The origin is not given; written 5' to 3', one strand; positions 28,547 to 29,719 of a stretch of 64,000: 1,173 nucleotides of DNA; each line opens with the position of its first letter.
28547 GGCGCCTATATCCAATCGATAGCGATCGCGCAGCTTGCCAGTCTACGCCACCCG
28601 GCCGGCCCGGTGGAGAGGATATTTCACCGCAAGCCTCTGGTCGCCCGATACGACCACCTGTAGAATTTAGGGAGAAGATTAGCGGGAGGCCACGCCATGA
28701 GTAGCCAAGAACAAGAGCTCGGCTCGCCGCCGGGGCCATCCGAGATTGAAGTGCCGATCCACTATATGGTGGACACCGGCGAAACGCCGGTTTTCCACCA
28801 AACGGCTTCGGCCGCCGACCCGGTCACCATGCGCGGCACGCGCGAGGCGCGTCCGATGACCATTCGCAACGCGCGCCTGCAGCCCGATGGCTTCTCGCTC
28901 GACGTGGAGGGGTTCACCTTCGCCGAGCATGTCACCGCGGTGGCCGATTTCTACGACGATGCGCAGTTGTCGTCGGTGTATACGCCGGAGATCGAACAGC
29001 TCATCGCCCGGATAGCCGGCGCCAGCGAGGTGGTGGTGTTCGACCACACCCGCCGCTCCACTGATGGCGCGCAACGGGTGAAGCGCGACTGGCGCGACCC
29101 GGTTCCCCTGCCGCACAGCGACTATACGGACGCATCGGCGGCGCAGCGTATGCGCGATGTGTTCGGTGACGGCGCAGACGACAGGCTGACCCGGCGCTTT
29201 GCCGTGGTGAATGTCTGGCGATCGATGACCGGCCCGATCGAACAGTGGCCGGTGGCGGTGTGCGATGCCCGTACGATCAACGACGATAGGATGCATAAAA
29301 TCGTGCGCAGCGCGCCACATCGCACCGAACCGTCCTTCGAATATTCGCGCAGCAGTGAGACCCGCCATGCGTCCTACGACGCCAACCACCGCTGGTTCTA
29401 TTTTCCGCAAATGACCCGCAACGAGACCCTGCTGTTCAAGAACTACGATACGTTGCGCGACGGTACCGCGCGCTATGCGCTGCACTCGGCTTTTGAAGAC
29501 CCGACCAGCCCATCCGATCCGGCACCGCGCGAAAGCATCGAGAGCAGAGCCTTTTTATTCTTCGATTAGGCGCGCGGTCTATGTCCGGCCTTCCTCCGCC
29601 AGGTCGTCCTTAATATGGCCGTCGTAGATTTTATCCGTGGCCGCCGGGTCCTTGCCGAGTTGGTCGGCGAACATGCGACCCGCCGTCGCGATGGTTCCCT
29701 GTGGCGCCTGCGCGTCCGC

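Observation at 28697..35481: Two CmcJ/NvfI-family paralogs bracketing a flavoprotein/amidohydrolase gene set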

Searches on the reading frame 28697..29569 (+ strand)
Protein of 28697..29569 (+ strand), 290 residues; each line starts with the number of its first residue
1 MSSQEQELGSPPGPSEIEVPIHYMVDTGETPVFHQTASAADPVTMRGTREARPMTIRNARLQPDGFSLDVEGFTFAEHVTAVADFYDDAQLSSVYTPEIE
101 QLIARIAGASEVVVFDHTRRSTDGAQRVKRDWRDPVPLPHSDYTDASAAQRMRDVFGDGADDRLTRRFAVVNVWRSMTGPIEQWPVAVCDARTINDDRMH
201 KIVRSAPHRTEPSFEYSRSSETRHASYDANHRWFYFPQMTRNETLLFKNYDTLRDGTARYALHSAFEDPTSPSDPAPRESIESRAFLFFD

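Call 3: search_protein_families(library=pfam, proteins=[window:28697-29569:+], max_evalue=0.01)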
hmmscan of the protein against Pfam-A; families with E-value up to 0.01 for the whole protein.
window:28697-29569:+ (290 aa): 0 families

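Call 5: search_protein_families(library=ncbifam, proteins=[window:28697-29569:+], max_evalue=0.01)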
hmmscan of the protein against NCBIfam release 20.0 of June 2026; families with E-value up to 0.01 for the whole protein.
window:28697-29569:+ (290 aa): 1 family
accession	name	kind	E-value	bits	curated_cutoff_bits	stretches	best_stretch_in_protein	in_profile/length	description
NF041278.1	CmcJ_NvfI_EfuI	subfamily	1.1e-76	258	80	1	20-289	3-263/263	CmcJ/NvfI family oxidoreductase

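Call 6: search_solved_structures(query=window:28697-29569:+, max_evalue=1, show_alignments=2)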
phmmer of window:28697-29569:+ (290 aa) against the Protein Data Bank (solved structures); distinct sequences matched with E-value up to 1: 3.
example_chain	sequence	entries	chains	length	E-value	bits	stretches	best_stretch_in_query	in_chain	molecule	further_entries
7eus_A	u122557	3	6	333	8.2e-30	107.4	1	44-289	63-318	2-oxoglutarate (2-OG)-dependent dioxygenase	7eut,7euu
7emz_A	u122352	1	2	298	2.9e-28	102.3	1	55-288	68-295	NvfI W199F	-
7de2_A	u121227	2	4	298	3.9e-28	101.9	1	55-288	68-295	NvfI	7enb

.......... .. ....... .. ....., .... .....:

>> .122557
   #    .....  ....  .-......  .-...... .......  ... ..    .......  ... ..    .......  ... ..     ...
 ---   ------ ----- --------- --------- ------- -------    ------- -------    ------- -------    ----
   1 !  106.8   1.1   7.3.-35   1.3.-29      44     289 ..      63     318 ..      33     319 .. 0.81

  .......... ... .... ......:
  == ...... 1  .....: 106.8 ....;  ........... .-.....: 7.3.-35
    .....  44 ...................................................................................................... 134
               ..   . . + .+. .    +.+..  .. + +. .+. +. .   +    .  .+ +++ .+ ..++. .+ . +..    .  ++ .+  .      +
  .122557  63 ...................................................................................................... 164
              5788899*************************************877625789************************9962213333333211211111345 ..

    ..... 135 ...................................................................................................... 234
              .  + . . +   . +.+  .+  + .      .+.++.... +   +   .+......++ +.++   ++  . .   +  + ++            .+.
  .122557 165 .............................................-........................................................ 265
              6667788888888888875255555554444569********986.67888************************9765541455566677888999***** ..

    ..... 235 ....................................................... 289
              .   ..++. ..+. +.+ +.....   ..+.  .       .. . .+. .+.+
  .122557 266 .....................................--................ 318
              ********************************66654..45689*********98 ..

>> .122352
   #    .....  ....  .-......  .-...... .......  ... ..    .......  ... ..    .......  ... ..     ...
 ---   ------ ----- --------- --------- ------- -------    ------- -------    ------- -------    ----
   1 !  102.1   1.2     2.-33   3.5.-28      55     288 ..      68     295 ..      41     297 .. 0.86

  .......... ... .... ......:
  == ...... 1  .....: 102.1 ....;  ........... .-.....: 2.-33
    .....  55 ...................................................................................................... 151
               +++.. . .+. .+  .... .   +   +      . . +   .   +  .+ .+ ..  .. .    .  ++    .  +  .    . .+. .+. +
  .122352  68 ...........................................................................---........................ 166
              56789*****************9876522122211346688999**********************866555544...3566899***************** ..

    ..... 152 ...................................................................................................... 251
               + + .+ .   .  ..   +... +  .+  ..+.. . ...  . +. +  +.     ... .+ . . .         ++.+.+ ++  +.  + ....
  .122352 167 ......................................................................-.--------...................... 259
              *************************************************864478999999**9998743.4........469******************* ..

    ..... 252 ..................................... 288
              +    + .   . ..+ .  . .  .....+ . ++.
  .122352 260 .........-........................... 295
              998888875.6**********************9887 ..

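Call 9: find_homologous_proteins(query=window:28697-29569:+)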
Query window:28697-29569:+ (290 aa): 1338 proteins with E <= 0.001 among 3404 candidates; the best 120 are listed.
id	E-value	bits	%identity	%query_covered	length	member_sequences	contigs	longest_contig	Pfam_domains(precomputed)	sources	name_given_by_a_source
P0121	3.6e-193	658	100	100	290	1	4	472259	PF27522.1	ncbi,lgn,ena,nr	ncbi:MAG: methyltransferase [Alphaproteobacteria bacterium]|nr:methyltransferase [Alphaproteobacteri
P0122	7.5e-167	572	88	100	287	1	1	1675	PF27522.1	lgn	-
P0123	5.0e-164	563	86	100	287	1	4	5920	PF27522.1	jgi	jgi:hypothetical protein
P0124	1.5e-163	561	85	100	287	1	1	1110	PF27522.1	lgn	-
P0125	1.6e-163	561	86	100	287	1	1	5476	PF27522.1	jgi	jgi:hypothetical protein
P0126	5.5e-163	559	85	100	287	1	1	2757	PF27522.1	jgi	jgi:hypothetical protein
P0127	6.9e-163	559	86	100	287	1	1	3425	PF27522.1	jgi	jgi:hypothetical protein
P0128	8.0e-158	542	83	100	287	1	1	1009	PF27522.1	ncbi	-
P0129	2.4e-157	541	82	100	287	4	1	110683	PF27522.1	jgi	jgi:hypothetical protein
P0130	5.0e-157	540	83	100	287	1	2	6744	PF27522.1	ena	-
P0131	1.9e-156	538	82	100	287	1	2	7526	PF27522.1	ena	-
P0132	2.0e-156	538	83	100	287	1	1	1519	PF27522.1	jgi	jgi:hypothetical protein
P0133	4.1e-156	537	83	100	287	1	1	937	PF27522.1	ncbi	-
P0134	7.9e-156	536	82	100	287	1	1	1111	PF27522.1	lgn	-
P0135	3.2e-154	530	83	100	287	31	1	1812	PF27522.1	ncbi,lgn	-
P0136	3.1e-153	527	80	100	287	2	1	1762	PF27522.1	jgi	-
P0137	2.2e-152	524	80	100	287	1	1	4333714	PF27522.1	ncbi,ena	-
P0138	6.9e-152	523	80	100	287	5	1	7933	PF27522.1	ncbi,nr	ncbi:MAG: methyltransferase [Alphaproteobacteria bacterium]|nr:methyltransferase [Alphaproteobacteri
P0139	1.3e-151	522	79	100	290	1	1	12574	PF27522.1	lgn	-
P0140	2.4e-151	521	80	100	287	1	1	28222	PF27522.1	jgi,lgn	-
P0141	7.1e-151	519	80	100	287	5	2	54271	PF27522.1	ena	-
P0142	1.3e-150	519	80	100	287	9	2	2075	PF27522.1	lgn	-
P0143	3.3e-150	517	81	96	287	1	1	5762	PF27522.1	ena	-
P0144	3.5e-150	517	80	100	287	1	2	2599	PF27522.1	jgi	jgi:hypothetical protein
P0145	6.8e-150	516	80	100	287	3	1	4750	PF27522.1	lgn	-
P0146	1.5e-149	515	79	100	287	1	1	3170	PF27522.1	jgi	-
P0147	2.3e-149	515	79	100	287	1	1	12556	PF27522.1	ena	-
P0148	2.8e-148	511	77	100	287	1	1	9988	PF27522.1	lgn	-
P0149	2.1e-147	508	79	100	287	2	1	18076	PF27522.1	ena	-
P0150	2.3e-147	508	78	100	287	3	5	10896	PF27522.1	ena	-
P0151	2.4e-147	508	79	100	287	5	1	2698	PF27522.1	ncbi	-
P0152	5.8e-147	507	78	100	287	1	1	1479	PF27522.1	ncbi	-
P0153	1.3e-146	506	77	100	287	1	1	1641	PF27522.1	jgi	-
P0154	2.9e-146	504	78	100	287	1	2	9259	PF27522.1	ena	-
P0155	4.0e-146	504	78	96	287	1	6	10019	PF27522.1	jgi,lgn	jgi:hypothetical protein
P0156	1.0e-144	499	77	100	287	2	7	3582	PF27522.1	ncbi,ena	-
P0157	1.2e-142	492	76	100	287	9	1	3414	PF27522.1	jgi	-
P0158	1.6e-137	476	73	100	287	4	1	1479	PF27522.1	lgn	-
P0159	1.4e-136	473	73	96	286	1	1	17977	PF27522.1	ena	-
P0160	4.4e-135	468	73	100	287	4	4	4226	PF27522.1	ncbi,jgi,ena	jgi:hypothetical protein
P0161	1.5e-134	466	72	100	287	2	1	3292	PF27522.1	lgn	-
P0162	1.6e-129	449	68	98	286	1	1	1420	PF27522.1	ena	-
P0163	1.8e-128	446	69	98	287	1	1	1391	PF27522.1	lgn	-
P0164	9.6e-127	440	67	100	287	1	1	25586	PF27522.1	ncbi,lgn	-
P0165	6.7e-122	424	68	96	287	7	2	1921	PF27522.1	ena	-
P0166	7.2e-122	424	66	100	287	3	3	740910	PF27522.1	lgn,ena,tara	tara:strand:- start:128276 stop:129139 length:864 start_codon:yes stop_codon:yes gene_type:complete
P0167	8.1e-122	424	68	98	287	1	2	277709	PF27522.1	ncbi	ncbi:MAG: CmcJ/NvfI family oxidoreductase [Alphaproteobacteria bacterium]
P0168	1.0e-121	424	70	95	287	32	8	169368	PF27522.1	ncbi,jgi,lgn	jgi:hypothetical protein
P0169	2.7e-121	422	67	100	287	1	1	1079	PF27522.1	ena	-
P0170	5.9e-121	421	87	72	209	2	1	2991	PF27522.1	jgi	jgi:hypothetical protein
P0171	1.1e-120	420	66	100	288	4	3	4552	PF27522.1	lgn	-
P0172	5.6e-120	418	68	96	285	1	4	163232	PF27522.1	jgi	jgi:hypothetical protein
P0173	1.2e-119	417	67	96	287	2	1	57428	PF27522.1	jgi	-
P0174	1.9e-119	416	68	95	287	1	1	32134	PF27522.1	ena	-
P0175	2.0e-119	416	68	95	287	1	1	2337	PF27522.1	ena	-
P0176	2.6e-119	416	68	95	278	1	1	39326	PF27522.1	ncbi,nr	ncbi:MAG: CmcJ/NvfI family oxidoreductase [Proteobacteria bacterium]|nr:CmcJ/NvfI family oxidoreduct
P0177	3.5e-119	415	68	95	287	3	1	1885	PF27522.1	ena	-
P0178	6.0e-119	415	67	95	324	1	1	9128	PF27522.1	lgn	-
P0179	8.3e-119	414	67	96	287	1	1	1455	PF27522.1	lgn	-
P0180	1.2e-118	414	68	93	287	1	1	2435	PF27522.1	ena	-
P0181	2.0e-118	413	67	95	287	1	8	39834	PF27522.1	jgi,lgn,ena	jgi:hypothetical protein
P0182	2.4e-118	413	67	95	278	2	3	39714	PF27522.1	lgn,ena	-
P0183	2.7e-118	413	64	100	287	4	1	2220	PF27522.1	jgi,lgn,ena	-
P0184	4.8e-118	412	67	96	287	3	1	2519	PF27522.1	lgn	-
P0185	7.3e-118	411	65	100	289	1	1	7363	PF27522.1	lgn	-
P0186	8.6e-118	411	64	96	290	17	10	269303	PF27522.1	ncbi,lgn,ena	-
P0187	9.4e-118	411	64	96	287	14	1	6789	PF27522.1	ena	-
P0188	1.3e-117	410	64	96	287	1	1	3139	PF27522.1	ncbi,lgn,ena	-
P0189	1.4e-117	410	66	95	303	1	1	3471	PF27522.1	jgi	-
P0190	1.7e-117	410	67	96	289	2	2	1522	PF27522.1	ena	-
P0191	1.7e-117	410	64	96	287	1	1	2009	PF27522.1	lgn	-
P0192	1.9e-117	410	67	95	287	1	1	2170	PF27522.1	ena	-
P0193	5.6e-117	408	65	98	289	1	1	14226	PF27522.1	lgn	-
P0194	5.7e-117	408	66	100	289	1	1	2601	PF27522.1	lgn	-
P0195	6.0e-117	408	66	96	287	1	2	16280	PF27522.1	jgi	jgi:hypothetical protein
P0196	7.0e-117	408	68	95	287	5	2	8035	PF27522.1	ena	-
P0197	1.1e-116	407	66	100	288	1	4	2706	PF27522.1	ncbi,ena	-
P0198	1.5e-116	407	62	98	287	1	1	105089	PF27522.1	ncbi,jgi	jgi:hypothetical protein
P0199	1.6e-116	407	65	100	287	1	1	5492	PF27522.1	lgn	-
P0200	2.4e-116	406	65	95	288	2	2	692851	PF27522.1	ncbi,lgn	ncbi:MAG: CmcJ/NvfI family oxidoreductase [Alphaproteobacteria bacterium]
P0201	1.2e-115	404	64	93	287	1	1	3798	PF27522.1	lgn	-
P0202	1.5e-115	404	65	95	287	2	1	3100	PF27522.1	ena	-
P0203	3.1e-115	403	62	100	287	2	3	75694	PF27522.1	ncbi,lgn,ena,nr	ncbi:MAG: methyltransferase [Alphaproteobacteria bacterium]|nr:methyltransferase [Alphaproteobacteri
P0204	1.5e-113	397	62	99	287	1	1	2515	PF27522.1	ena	-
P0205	1.6e-113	397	65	95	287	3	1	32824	PF27522.1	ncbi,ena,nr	ncbi:MAG: methyltransferase [Rhodospirillaceae bacterium]|nr:methyltransferase [Rhodospirillaceae ba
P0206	2.7e-113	396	63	100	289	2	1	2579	PF27522.1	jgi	jgi:hypothetical protein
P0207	3.5e-113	396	64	94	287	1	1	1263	PF27522.1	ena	-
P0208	1.1e-111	391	61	96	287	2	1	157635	PF27522.1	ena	-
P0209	1.6e-111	390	62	96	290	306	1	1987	PF27522.1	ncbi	-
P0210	2.7e-111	390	64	92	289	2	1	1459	PF27522.1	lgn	-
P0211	3.2e-111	389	62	95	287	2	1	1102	PF27522.1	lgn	-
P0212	5.2e-111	389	61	100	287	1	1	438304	PF27522.1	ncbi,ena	-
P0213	5.0e-110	385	61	100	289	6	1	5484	PF27522.1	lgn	-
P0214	7.5e-110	385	60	96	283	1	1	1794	PF27522.1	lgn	-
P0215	8.2e-110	385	60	96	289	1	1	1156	PF27522.1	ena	-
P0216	1.0e-109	384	63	95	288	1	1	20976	PF27522.1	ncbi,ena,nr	ncbi:MAG: methyltransferase [Alphaproteobacteria bacterium]|nr:methyltransferase [Alphaproteobacteri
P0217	1.1e-109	384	61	100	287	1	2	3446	PF27522.1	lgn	-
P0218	1.7e-109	384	61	100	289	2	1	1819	PF27522.1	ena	-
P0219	3.9e-109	383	58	97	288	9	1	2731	PF27522.1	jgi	jgi:hypothetical protein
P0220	8.2e-109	381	62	100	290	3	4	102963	PF27522.1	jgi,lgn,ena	jgi:hypothetical protein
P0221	1.7e-108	380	61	100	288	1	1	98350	PF27522.1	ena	-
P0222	2.0e-108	380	61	100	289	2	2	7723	PF27522.1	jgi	jgi:hypothetical protein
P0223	3.2e-108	380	57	97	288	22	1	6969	PF27522.1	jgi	-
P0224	3.4e-108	379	61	95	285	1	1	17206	PF27522.1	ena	-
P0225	3.8e-108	379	61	95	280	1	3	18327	PF27522.1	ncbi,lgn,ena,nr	ncbi:MAG: hypothetical protein CFH08_00816 [Alphaproteobacteria bacterium MarineAlpha3_Bin7]|nr:MAG:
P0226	3.8e-108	379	61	95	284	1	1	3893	PF27522.1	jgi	-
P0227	6.1e-108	379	58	96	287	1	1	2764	PF27522.1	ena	-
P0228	6.2e-108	379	59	100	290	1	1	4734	PF27522.1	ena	-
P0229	1.3e-107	378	61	95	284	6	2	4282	PF27522.1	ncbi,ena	-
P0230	1.3e-107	378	61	95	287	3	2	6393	PF27522.1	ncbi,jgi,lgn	jgi:hypothetical protein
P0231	1.5e-107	377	61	100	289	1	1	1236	PF27522.1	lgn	-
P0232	3.7e-107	376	60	100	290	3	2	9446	PF27522.1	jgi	jgi:hypothetical protein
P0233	4.3e-107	376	60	95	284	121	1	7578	PF27522.1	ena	-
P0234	6.6e-107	375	60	95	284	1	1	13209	PF27522.1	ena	-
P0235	1.3e-106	374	59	100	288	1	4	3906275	PF27522.1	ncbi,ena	-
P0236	5.0e-106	372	60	100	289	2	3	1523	PF27522.1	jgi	jgi:hypothetical protein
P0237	9.1e-106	371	60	95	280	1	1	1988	PF27522.1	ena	-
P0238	9.5e-106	371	59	96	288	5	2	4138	PF27522.1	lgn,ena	-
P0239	1.2e-105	371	59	100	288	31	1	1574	PF27522.1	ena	-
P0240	1.6e-105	371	60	100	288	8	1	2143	PF27522.1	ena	-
